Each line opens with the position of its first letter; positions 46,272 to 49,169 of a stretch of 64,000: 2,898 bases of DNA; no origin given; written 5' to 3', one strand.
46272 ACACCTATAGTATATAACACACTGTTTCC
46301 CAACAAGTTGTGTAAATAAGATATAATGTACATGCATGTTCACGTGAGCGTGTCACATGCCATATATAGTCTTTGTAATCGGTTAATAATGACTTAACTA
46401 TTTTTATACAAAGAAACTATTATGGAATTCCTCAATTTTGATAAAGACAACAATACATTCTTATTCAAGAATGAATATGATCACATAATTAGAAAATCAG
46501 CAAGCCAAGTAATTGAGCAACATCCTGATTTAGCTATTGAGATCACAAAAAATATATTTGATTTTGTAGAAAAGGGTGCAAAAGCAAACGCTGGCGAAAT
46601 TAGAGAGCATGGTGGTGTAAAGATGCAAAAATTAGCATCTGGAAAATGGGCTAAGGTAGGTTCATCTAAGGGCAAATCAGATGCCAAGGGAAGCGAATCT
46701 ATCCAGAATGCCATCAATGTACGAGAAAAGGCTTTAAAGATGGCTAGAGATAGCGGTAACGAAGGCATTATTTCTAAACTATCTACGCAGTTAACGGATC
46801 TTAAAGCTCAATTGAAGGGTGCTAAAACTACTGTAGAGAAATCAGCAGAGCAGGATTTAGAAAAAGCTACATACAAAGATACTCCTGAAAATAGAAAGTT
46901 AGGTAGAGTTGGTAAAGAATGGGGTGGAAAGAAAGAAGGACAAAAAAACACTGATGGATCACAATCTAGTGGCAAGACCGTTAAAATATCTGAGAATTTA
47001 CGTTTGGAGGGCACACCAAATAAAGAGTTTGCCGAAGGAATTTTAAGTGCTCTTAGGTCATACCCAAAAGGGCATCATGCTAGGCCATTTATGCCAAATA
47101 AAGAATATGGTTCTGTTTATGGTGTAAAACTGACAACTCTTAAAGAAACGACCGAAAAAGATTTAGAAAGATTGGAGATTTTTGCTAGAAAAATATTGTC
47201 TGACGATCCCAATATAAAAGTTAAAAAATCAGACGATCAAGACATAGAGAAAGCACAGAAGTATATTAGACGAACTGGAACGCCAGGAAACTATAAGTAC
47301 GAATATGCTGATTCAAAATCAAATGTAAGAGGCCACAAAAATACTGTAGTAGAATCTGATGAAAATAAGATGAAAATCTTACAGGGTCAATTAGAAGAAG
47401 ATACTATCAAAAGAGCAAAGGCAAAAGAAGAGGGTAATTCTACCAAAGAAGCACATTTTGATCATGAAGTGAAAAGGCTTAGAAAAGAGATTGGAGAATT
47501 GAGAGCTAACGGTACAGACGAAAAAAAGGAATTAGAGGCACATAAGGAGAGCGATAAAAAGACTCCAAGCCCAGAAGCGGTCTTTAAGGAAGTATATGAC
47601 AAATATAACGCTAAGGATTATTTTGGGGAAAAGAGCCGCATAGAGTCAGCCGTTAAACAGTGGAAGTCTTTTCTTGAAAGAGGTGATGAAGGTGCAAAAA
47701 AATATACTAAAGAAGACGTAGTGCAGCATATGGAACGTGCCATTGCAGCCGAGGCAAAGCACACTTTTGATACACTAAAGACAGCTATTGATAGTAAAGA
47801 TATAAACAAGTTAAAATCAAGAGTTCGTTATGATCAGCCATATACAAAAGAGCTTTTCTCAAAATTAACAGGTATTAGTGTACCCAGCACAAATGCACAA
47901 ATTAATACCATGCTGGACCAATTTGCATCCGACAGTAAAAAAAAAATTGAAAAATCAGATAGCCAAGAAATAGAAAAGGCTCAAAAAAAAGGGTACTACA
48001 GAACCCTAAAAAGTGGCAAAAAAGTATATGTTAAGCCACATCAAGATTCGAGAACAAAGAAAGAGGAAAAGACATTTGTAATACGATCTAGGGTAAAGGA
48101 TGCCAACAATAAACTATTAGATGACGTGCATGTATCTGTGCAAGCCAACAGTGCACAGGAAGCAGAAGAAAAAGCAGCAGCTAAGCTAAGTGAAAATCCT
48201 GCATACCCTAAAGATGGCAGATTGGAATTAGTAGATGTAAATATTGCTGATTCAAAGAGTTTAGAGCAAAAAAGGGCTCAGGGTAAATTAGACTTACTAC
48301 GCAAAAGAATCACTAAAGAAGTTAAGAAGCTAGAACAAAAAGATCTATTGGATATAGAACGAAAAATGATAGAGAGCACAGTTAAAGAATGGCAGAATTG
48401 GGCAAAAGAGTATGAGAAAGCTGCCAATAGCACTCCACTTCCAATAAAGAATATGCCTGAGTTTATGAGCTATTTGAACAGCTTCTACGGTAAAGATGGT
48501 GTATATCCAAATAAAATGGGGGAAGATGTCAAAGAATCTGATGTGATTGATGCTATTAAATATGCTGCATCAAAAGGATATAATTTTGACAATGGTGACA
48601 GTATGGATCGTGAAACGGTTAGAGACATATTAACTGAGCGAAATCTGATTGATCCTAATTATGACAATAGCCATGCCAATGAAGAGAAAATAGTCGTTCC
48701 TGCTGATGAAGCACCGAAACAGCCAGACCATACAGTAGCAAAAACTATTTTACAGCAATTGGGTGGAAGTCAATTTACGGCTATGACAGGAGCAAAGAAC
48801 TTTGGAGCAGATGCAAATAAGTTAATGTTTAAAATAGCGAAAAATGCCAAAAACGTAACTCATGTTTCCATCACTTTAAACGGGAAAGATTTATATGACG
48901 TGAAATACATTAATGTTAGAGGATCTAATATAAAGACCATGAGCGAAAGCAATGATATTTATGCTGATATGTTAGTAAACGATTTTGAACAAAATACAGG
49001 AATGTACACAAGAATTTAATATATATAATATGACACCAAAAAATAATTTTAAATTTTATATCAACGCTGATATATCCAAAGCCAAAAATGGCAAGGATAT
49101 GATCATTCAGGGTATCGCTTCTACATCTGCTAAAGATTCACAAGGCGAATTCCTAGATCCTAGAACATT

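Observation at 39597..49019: A 9.4-kb array of four giant K/E-rich ORFs carrying enzyme domains: candidate capsid-packaged, injected effector (polyvalent protein) block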

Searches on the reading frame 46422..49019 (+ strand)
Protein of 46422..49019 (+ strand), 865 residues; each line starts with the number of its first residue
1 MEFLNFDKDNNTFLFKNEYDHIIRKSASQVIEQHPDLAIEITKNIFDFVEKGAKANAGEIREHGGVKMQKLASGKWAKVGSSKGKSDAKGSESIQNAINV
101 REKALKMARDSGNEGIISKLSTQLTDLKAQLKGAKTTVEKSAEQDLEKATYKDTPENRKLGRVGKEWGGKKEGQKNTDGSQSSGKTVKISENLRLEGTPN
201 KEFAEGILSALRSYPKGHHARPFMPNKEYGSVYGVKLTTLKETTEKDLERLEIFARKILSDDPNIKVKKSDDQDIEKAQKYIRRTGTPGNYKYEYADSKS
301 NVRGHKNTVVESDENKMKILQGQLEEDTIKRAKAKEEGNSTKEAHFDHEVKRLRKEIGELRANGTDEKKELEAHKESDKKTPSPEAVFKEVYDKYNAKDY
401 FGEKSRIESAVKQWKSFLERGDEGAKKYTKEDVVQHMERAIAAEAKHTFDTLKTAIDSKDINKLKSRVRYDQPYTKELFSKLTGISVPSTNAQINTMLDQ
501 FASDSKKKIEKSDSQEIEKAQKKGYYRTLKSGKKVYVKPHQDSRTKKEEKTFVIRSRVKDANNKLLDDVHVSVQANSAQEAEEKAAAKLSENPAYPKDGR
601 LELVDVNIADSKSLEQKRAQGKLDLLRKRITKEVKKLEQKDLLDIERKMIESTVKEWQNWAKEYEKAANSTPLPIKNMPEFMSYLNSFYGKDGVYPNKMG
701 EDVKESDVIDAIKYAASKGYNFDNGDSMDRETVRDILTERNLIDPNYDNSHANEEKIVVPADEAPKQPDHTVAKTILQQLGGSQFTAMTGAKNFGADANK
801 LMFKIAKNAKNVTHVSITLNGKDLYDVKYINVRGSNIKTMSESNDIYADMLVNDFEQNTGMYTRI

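Call 4: search_protein_families(library=pfam, proteins=[window:46422-49019:+], max_evalue=0.1)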
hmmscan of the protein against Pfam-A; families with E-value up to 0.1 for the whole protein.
window:46422-49019:+ (865 aa): 2 families
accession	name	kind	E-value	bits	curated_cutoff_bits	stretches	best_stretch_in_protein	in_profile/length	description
PF14119.11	DUF4288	-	0.055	14.2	27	0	553-592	7-47/84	Domain of unknown function (DUF4288)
PF11250.13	FAF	-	0.089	13.4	25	0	595-625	21-52/54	Fantastic Four meristem regulator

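Call 5: search_protein_families(library=phrogs, proteins=[window:46422-49019:+], max_evalue=0.01)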
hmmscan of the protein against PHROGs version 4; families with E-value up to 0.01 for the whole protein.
window:46422-49019:+ (865 aa): 2 families
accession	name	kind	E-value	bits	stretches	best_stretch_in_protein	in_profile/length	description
phrog_9437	-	unknown function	1.7e-26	93.7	1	771-865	2-98/98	-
phrog_7799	-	unknown function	3e-11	44.2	1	676-743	2-73/78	-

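Call 25: search_dna_similar(query=window:46422-49019:+, collection=phages, mode=protein, max_rows=30, max_evalue=0.001)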
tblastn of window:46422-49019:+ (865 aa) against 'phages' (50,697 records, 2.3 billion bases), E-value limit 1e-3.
Records with a match: 49; places in all: 49; records where one place covers at least 80% of the query: 0.
Best place of each record, by identity: <60% 49.
By first word of the organism name: Vibrio 17; Rhizobium 9; Sinorhizobium 4; Rhodobacter 3; Pseudomonas 2; Ralstonia 2; Agrobacterium 2; Tenacibaculum 2; Pasteurella 1; Ochrobactrum 1; and 6 more.
By host as written in the record: - 5; Vibrio parahaemolyticus 5; Sinorhizobium meliloti 4; Rhodobacter capsulatus YW1 3; Vibrio sp. 3; Pseudomonas aeruginosa PAO1 2; Tenacibaculum sp. 2; Vibrio parahaemolyticus VP.10806 2; and 22 more.
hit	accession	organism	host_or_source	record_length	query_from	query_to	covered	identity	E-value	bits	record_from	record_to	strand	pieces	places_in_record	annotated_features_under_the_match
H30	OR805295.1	Pseudomonas phage Paride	Pseudomonas aeruginosa PAO1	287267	771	865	11%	54.5%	1e-17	94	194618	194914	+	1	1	hypothetical protein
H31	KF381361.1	Sinorhizobium phage phiM12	Sinorhizobium meliloti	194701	739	865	15%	40.3%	5e-14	83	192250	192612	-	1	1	hypothetical protein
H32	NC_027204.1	Sinorhizobium phage phiM12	Sinorhizobium meliloti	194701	739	865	15%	40.3%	5e-14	83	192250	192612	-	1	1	hypothetical protein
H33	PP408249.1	Pseudomonas phage vB_Pa-PAC2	Pseudomonas aeruginosa PAO1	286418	771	865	11%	53.5%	3e-17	93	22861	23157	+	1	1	hypothetical protein (x3)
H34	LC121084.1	Ralstonia phage RSP15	-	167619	772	865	11%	48.1%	1e-15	88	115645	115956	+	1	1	hypothetical protein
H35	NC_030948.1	Ralstonia phage RSP15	-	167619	772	865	11%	48.1%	1e-15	88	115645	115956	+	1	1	hypothetical protein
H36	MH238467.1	Pasteurella phage Pm86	Pasteurella multocida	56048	766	865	12%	45.1%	4e-15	87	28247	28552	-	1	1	hypothetical protein | DNA-binding transcriptional regulator, AcrR family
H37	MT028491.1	Ochrobactrum phage vB_OspM_OC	Ochrobactrum sp. POC9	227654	736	863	15%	34.6%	1e-9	69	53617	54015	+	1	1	hypothetical protein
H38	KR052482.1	Sinorhizobium phage phiN3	Sinorhizobium meliloti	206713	767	864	11%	45.0%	1e-13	82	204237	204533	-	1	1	putative YahA protein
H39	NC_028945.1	Sinorhizobium phage phiN3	Sinorhizobium meliloti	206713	767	864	11%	45.0%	1e-13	82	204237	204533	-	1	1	putative YahA protein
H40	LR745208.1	uncultured phage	metagenomic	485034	748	862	13%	37.8%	8e-10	69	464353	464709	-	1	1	record has no annotation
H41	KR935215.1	Rhodobacter phage RcSpartan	Rhodobacter capsulatus YW1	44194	761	865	12%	41.1%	3e-14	84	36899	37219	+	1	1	hypothetical protein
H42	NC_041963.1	Rhodobacter phage RcSpartan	Rhodobacter capsulatus YW1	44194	761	865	12%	41.1%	3e-14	84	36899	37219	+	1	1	hypothetical protein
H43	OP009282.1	Rhodobacter phage RcMotherGoose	Rhodobacter capsulatus YW1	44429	762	865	12%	40.6%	3e-14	84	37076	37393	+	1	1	hypothetical protein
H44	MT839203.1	Bacteriophage sp.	human fecal samples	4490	749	865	14%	33.8%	7e-9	66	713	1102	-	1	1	record has no annotation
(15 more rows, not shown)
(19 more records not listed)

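Call 26: search_protein_families(library=ncbifam, proteins=[window:46422-49019:+], max_evalue=0.1)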
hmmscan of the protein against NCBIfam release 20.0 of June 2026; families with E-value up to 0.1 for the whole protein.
window:46422-49019:+ (865 aa): 0 families

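Call 27: find_homologous_proteins(query=window:46422-49019:+, max_evalue=0.00001)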
Query window:46422-49019:+ (865 aa): 2 proteins with E <= 0.00001 among 8000 candidates.
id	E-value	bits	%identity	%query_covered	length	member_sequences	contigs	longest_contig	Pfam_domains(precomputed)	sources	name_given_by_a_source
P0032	0.0e+0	1887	100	100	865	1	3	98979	-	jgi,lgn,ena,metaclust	metaclust:\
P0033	4.3e-17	80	41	13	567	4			-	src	-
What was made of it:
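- Tried and rejected: A database search with full-length O4 was swamped by low-complexity words and returned only two proteins (call 27).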

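Call 49: search_protein_representatives(protein=window:46422-49019:+)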
Query: 865 residues. Proteins with E-value up to 0.001 (for the whole library): 3654; up to 1e-10: 906; up to 1e-30: 2. The best 150 are listed.
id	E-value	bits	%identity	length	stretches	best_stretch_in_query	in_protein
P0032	0.0e+00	1887.1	100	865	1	1-865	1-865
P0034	1.7e-36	142.5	43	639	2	387-505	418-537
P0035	3.1e-26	108.6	39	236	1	669-864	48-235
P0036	4.3e-25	104.8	47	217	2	773-864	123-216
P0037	1.7e-24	102.8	45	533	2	775-864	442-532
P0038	2.1e-24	102.5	38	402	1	665-864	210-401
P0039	9.6e-24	100.3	50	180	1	756-864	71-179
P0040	4.0e-23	98.3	55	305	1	769-865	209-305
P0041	1.1e-22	96.8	33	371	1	385-570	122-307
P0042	1.1e-22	96.8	35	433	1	362-532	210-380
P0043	1.3e-22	96.6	37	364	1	676-864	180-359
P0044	1.5e-22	96.3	42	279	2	771-838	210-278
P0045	2.6e-22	95.6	37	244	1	352-507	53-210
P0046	3.9e-22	95.0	54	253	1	769-864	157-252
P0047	3.9e-22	95.0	42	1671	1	379-507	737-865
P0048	6.0e-22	94.4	37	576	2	741-863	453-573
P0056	3.7e-21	91.8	46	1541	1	385-502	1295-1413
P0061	1.6e-20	89.7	39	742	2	370-513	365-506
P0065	4.8e-20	88.1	57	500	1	762-864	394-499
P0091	8.8e-19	83.9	49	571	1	761-864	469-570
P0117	7.8e-18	80.8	47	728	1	772-864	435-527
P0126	1.4e-17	79.9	54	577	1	766-864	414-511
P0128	1.6e-17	79.8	51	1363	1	772-864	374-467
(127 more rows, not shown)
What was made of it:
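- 47574..47942 (+): O4 module alpha (aa 385-507). A helical ~120-aa domain that also exists as solo 128-133-aa proteins and inside other giant proteins. Exhaustive HMMER (call 49).
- Tried and rejected: The exhaustive HMMER search replaced it (call 49).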

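Call 50: search_protein_families(library=pfam, proteins=[P0034, P0037, P0048, P0056, P0061, P0128, P0117, P0065, P0091, P0126], max_evalue=0.001)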
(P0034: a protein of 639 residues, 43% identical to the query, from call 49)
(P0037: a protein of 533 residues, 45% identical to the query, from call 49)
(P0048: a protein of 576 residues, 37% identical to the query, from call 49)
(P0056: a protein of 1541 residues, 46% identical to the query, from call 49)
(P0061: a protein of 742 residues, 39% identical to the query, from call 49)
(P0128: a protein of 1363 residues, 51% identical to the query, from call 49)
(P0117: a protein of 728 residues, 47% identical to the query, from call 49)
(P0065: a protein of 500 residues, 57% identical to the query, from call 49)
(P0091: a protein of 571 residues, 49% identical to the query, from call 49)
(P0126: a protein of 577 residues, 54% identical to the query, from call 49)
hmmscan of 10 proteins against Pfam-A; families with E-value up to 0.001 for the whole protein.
P0034 (639 aa): 1 family
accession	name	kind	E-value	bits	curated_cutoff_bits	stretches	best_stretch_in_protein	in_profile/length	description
PF11450.13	DUF3008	-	5.7e-06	26.8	24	1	3-59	1-57/57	Protein of unknwon function (DUF3008)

P0037 (533 aa): 1 family
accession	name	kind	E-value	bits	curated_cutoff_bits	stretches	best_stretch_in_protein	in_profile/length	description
PF11450.13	DUF3008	-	7.4e-07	29.7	24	1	3-59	1-57/57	Protein of unknwon function (DUF3008)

P0048 (576 aa): 0 families

P0056 (1541 aa): 0 families

P0061 (742 aa): 0 families

P0128 (1363 aa): 0 families

P0117 (728 aa): 2 families
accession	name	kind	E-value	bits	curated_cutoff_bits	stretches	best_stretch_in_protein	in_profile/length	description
PF11450.13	DUF3008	-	7.7e-09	36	24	1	3-59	1-57/57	Protein of unknwon function (DUF3008)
PF24835.1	DUF7717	-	2.2e-08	34.7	27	1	640-725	42-116/117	Family of unknown function (DUF7717)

P0065 (500 aa): 0 families

P0091 (571 aa): 0 families

P0126 (577 aa): 0 families

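Call 77: search_solved_structures(query=window:46422-49019:+, max_evalue=1)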
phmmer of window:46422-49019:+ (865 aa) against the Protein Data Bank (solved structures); distinct sequences matched with E-value up to 1: 0.

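Call 78: get_annotated_region(hit=H41, flank=4000)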
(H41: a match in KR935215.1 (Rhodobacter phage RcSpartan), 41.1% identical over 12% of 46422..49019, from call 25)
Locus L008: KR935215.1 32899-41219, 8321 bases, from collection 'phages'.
description: Rhodobacter phage RcSpartan, complete genome.
organism: Rhodobacter phage RcSpartan (NCBI taxid 1662331)
taxonomy: Viruses; Duplodnaviria; Heunggongvirae; Uroviricota; Caudoviricetes; Titanvirus; Titanvirus rcspartan
host: Rhodobacter capsulatus YW1; source: water; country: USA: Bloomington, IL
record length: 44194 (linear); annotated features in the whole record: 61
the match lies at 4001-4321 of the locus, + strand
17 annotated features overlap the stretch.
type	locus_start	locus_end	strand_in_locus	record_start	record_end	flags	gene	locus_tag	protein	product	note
CDS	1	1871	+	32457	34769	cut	-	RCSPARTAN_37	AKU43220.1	replicative primase/helicase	Replicative primase/helicase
CDS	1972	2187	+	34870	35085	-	-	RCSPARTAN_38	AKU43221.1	hypothetical protein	-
CDS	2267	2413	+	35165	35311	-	-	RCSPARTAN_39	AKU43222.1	hypothetical protein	-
CDS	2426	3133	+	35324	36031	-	-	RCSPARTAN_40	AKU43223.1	hypothetical protein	-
CDS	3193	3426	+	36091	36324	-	-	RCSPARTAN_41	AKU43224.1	hypothetical protein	-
CDS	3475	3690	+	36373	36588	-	-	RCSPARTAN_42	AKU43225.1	hypothetical protein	-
CDS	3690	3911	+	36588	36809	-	-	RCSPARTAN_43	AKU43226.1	hypothetical protein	-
CDS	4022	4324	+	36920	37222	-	-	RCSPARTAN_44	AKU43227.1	hypothetical protein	-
CDS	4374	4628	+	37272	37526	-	-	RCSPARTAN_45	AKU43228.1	hypothetical protein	-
CDS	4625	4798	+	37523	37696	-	-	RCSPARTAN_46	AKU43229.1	hypothetical protein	-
CDS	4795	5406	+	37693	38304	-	-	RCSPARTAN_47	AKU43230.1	HTH DNA binding protein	HTH DNA binding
CDS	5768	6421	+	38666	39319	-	-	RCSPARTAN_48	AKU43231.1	hypothetical protein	-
CDS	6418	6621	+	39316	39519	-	-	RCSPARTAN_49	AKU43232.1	hypothetical protein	-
CDS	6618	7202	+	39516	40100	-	-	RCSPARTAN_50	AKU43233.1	nucleotide pyrophosphohydrolase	Nucleotide pyrophosphohydrolase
CDS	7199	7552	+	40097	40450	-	-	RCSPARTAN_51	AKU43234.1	hypothetical protein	-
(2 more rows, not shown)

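Call 79: get_annotated_region(hit=H36, flank=4000)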
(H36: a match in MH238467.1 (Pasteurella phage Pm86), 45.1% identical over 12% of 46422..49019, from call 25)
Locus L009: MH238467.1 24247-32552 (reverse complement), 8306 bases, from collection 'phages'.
description: Pasteurella phage Pm86, complete genome.
organism: Pasteurella phage Pm86 (NCBI taxid 2201742)
taxonomy: Viruses; Duplodnaviria; Heunggongvirae; Uroviricota; Caudoviricetes
host: Pasteurella multocida; source: -; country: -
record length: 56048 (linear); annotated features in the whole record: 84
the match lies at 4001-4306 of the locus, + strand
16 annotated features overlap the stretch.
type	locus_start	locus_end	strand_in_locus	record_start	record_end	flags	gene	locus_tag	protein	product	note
CDS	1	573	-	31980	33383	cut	-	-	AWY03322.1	hypothetical protein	ORF55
CDS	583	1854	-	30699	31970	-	-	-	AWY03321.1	terminase large subunit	ORF54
CDS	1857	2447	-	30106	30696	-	-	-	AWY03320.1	hypothetical protein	ORF53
CDS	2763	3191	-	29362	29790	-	-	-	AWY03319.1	hypothetical protein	ORF52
CDS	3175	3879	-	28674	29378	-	-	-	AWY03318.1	phosphoadenosine phosphosulfate (PAPS) reductase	ORF51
CDS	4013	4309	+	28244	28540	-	-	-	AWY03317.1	hypothetical protein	ORF50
CDS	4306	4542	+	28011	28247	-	-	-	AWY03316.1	DNA-binding transcriptional regulator, AcrR family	ORF49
CDS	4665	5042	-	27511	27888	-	-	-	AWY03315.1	hypothetical protein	ORF48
CDS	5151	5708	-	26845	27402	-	-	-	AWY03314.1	hypothetical protein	ORF47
CDS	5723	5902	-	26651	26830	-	-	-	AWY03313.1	hypothetical protein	ORF46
CDS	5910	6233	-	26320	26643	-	-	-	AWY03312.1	hypothetical protein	ORF45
CDS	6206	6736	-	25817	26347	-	-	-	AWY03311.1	lysozyme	ORF44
CDS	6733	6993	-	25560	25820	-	-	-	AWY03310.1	holin protein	ORF43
tRNA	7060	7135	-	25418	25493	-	-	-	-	tRNA-Asn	-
CDS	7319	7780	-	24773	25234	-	-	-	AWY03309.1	antitermination Q protein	ORF42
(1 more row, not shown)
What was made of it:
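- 48729..49016 (+): O4 module gamma (aa 770-865), phrog_9437. A very common ~95-aa alpha+beta domain. It occurs solo in early regions of other phages. Function unknown. Context of solo copies (calls 78, 79).
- Solo copies of O4's gamma module sit in early regions of other phages (calls 78, 79).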

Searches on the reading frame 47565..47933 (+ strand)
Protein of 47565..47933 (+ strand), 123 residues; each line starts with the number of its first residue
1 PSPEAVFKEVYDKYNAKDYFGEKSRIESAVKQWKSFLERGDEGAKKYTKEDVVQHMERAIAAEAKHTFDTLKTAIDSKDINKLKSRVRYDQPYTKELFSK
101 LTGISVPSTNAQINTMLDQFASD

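Call 69: search_protein_families(library=pfam, proteins=[window:47565-47933:+], max_evalue=10)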
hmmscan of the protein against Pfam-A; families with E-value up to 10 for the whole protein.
seq(123 aa): 0 families
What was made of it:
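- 47574..47942 (+): No Pfam hit (call 69).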

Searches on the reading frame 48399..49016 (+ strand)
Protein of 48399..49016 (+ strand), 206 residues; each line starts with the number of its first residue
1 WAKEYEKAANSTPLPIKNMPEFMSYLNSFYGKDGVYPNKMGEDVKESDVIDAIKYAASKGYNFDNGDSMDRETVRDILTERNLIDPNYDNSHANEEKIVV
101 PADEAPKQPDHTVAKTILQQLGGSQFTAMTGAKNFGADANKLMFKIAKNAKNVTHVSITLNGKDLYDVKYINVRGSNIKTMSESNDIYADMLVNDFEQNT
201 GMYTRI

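Call 63: predict_structure(alignment_id=A2)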
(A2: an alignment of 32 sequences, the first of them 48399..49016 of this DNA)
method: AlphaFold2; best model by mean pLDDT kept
length: 206 residues; sequences in the alignment: 32
mean_pLDDT: 84.1   pTM: 0.52
mean pLDDT of the five models: 84.1, 82.2, 81.4, 81.2, 79.9
residues with pLDDT >= 90: 97; 70-90: 69; 50-70: 32; < 50: 8
segments of 3 or more residues with pLDDT < 50: 1-4, 96-98
pLDDT, mean of each block of 10 residues (from residue 1): 50 63 81 78 85 88 71 85 77 52 69 96 97 97 98 98 98 98 98 98 91
secondary structure, 60 per line:
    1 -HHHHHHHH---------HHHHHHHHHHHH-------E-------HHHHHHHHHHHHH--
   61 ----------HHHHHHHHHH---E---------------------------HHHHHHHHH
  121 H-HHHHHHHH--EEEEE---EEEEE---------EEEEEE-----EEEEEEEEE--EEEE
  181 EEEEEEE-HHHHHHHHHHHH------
elements in order: H2-9 H19-30 H46-58 H71-80 H112-121 H123-130 E133-137 E141-145 E155-160 E166-174 E177-187 H189-200
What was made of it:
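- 48729..49016 (+): AF2 pLDDT ~97 (call 63).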

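Call 67: fold_search(model_id=the predicted structure, library=pdb)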
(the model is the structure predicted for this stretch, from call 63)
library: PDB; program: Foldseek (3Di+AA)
matches with E <= 10: 600; with E <= 0.001: 0
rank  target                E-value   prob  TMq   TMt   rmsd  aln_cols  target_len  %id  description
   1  6fhm_B                3.5e-01  0.54  0.20  0.22   4.9        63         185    6  Crystal structure of the F47E mutant of the lipoprotein localization factor, LolA (released 2018-07-25)
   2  7xr9_C                3.5e-01  0.23  0.17  0.11   9.0        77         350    9  Crystal structure of DgpA with glucose (released 2023-04-05)
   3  6fhm_A                6.4e-01  0.33  0.21  0.22   6.7        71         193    7  Crystal structure of the F47E mutant of the lipoprotein localization factor, LolA (released 2018-07-25)
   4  2gia_G                6.8e-01  0.18  0.18  0.22   8.1        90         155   13  Crystal structures of trypanosoma bruciei MRP1/MRP2 (released 2006-09-05)
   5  9ut3_B                7.2e-01  0.12  0.21  0.09  16.8       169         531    6  The helicase module of the helicase-primase complex from HHV1 bound with ssDNA and amenamevir (released 2026-04-08)
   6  9ycv_C                7.7e-01  0.15  0.21  0.06  16.8       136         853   10  HSV Helicase-primase complex bound to amenamevir (released 2025-12-31)
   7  6k4y_M                8.2e-01  0.13  0.22  0.22   9.1       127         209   13  CryoEM structure of sigma appropriation complex (released 2019-08-07)
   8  3qht_C                9.2e-01  0.18  0.14  0.27   7.1        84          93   11  Crystal Structure of the Monobody ySMB-1 bound to yeast SUMO (released 2011-05-11)
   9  9ut6_B                9.2e-01  0.09  0.20  0.10  16.3       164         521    7  The helicase module of the helicase-primase complex from HHV1 bound with ssDNA and pritelivir (released 2026-04-08)
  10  3gfg_E                9.2e-01  0.03  0.09  0.06  13.9        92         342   10  Structure of putative oxidoreductase yvaA from Bacillus subtilis in triclinic form (released 2009-03-24)
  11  7z6w                  9.8e-01  0.20  0.16  0.18   7.3        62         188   10  Complex of E. coli LolA and lipoprotein (released 2022-09-07)
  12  8chx_A                9.8e-01  0.09  0.16  0.17   7.8        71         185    8  Structure and function of LolA from Vibrio cholerae (released 2023-06-21)
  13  2wv5_A                9.8e-01  0.05  0.12  0.12  11.4        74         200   12  Crystal structure of foot-and-mouth disease virus 3C protease in complex with a decameric peptide corresponding to the (released 2009-10-27)
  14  2wv4_A                9.8e-01  0.05  0.12  0.12  11.4        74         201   12  Crystal structure of foot-and-mouth disease virus 3C protease in complex with a decameric peptide corresponding to the (released 2009-10-27)
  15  9y6s_8G               1.0e+00  0.47  0.18  0.07   4.0        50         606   10  96-nm repeat of the Leishmania tarentolae doublet microtubule (released 2025-12-17)
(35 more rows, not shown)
